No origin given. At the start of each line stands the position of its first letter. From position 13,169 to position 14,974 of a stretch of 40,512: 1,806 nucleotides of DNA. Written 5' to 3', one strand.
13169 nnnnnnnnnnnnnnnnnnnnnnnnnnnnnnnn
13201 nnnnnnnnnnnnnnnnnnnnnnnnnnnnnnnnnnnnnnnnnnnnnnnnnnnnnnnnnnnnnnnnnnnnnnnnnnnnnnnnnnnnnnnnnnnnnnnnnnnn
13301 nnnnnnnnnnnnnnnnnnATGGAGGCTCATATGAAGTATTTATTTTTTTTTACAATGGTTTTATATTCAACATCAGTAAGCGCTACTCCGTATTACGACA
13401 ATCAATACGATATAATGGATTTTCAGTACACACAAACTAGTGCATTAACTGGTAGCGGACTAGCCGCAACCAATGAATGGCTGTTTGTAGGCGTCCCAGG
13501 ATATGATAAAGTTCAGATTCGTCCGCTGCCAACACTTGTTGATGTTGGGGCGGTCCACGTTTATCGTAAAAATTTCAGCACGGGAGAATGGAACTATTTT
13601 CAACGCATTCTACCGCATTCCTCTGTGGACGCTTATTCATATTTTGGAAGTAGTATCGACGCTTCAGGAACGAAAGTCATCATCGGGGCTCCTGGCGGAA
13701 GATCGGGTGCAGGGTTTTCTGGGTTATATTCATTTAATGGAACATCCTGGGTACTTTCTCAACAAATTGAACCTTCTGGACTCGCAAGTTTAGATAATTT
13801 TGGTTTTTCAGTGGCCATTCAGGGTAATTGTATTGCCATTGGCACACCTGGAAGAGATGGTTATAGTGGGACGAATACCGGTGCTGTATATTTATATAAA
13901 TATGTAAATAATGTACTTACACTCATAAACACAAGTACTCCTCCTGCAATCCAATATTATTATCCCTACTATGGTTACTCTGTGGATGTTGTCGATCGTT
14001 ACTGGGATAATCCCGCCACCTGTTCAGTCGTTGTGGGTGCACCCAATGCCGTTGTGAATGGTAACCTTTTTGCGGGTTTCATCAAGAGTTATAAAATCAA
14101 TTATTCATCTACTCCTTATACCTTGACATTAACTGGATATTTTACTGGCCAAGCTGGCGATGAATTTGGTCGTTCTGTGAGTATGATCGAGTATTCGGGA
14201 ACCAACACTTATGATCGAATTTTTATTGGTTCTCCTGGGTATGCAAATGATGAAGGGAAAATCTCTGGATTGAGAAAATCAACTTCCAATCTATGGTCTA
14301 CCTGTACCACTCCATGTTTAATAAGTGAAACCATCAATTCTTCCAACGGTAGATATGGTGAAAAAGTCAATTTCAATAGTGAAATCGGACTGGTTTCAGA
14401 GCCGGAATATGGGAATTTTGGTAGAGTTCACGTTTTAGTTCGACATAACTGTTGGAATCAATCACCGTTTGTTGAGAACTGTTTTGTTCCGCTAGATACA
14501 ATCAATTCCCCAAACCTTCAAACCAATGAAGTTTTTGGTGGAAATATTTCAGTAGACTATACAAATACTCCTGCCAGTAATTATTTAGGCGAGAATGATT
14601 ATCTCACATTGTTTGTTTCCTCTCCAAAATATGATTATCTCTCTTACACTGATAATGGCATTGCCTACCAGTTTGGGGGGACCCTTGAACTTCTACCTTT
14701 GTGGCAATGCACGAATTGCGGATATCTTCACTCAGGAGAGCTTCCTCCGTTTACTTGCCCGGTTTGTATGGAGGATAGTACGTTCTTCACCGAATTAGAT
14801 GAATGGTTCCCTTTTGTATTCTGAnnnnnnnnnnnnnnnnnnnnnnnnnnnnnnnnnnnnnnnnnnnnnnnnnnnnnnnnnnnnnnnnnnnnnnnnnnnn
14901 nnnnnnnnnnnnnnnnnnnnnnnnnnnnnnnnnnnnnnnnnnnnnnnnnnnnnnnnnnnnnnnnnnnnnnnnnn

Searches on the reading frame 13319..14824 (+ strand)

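Call 7: search_protein_families(library=pfam, proteins=[window:13319-14824:+], max_evalue=0.001)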
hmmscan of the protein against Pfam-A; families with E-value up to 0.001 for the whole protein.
window:13319-14824:+ (501 aa): 2 families
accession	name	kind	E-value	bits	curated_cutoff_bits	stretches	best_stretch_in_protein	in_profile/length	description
PF14312.12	FG-GAP_2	-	2.2e-18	66.6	23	1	144-193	1-49/49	FG-GAP repeat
PF21349.2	RUBY_RBDX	-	1.5e-10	40.8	26.5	1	462-490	1-29/30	Rubrerythrin, rubredoxin-like domain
